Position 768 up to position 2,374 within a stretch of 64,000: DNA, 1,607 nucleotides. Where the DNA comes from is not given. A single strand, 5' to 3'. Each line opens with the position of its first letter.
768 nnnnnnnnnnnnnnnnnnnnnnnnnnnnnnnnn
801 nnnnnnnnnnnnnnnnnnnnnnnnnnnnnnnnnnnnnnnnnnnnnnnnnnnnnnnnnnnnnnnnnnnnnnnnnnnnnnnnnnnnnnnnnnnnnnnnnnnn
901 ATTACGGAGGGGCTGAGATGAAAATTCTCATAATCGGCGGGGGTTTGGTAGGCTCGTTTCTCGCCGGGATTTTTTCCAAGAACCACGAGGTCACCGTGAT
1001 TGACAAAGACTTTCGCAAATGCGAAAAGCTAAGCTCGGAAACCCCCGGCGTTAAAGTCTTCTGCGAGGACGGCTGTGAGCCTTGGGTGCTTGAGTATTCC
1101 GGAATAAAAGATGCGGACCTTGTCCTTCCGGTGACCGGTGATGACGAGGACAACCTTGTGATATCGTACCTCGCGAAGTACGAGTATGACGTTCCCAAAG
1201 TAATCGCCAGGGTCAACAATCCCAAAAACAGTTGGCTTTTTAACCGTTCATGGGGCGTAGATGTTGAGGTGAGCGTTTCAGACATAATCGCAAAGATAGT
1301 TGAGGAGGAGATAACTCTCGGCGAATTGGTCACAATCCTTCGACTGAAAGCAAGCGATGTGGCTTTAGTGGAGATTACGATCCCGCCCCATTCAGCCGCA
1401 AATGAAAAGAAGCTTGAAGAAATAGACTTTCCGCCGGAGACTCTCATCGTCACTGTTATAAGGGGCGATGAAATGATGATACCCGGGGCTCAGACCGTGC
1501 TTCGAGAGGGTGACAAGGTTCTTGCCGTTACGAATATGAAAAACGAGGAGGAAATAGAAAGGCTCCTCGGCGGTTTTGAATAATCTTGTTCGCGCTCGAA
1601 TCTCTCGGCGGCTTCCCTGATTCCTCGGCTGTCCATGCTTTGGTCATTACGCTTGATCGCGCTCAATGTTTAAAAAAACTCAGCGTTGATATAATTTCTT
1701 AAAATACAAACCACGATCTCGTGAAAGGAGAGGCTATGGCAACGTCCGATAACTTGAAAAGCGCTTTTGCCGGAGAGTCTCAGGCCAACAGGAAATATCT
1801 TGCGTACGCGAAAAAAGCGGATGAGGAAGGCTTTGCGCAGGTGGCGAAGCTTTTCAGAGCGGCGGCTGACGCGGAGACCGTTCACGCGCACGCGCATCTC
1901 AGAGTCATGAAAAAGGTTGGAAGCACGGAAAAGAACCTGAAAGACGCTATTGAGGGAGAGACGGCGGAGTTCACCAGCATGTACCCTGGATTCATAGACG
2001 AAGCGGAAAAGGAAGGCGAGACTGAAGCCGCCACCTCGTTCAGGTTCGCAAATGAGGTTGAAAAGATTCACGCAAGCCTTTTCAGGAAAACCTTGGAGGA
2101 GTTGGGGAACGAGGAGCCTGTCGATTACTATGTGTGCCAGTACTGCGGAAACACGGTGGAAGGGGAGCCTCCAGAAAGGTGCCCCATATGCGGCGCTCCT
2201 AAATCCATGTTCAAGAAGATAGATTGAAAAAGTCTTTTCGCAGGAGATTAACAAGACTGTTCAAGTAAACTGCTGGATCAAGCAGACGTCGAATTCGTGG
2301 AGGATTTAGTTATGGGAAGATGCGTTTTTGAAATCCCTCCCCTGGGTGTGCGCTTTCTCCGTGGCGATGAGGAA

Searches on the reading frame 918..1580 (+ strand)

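Call 14: search_protein_families(library=pfam, proteins=[window:918-1580:+])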
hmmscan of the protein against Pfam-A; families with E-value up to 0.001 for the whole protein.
window:918-1580:+ (221 aa): 4 families
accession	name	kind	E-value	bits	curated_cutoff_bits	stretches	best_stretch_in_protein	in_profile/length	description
PF02254.24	TrkA_N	-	1.5e-24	87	23.8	1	3-118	1-114/116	TrkA-N domain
PF02080.26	TrkA_C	-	4.9e-13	49.2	27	1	150-218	1-71/71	TrkA-C domain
PF03435.24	Sacchrp_dh_NADP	-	4.3e-05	24.3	25.1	1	3-47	1-48/129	Saccharopine dehydrogenase NADP binding domain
PF03721.20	UDPG_MGDP_dh_N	-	0.0003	20.9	27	0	1-42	1-43/187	UDP-glucose/GDP-mannose dehydrogenase family, NAD binding domain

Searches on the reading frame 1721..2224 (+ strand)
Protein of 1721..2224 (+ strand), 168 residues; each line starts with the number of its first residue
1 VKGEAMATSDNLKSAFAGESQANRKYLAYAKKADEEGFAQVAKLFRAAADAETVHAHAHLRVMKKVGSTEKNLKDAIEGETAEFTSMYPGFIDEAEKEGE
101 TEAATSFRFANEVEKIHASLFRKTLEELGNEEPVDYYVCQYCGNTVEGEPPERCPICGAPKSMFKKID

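Call 14: search_protein_families(library=pfam, proteins=[window:1721-2224:+])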
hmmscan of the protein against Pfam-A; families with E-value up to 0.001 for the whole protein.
window:1721-2224:+ (168 aa): 3 families
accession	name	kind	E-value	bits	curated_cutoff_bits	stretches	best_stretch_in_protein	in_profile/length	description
PF02915.23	Rubrerythrin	-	6.3e-28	98.3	22.8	1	10-124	1-136/137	Rubrerythrin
PF21349.2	RUBY_RBDX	-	5e-10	39.1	26.5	1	137-165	1-30/30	Rubrerythrin, rubredoxin-like domain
PF00210.30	Ferritin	-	0.00058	20.2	24.5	0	10-92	2-72/142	Ferritin-like domain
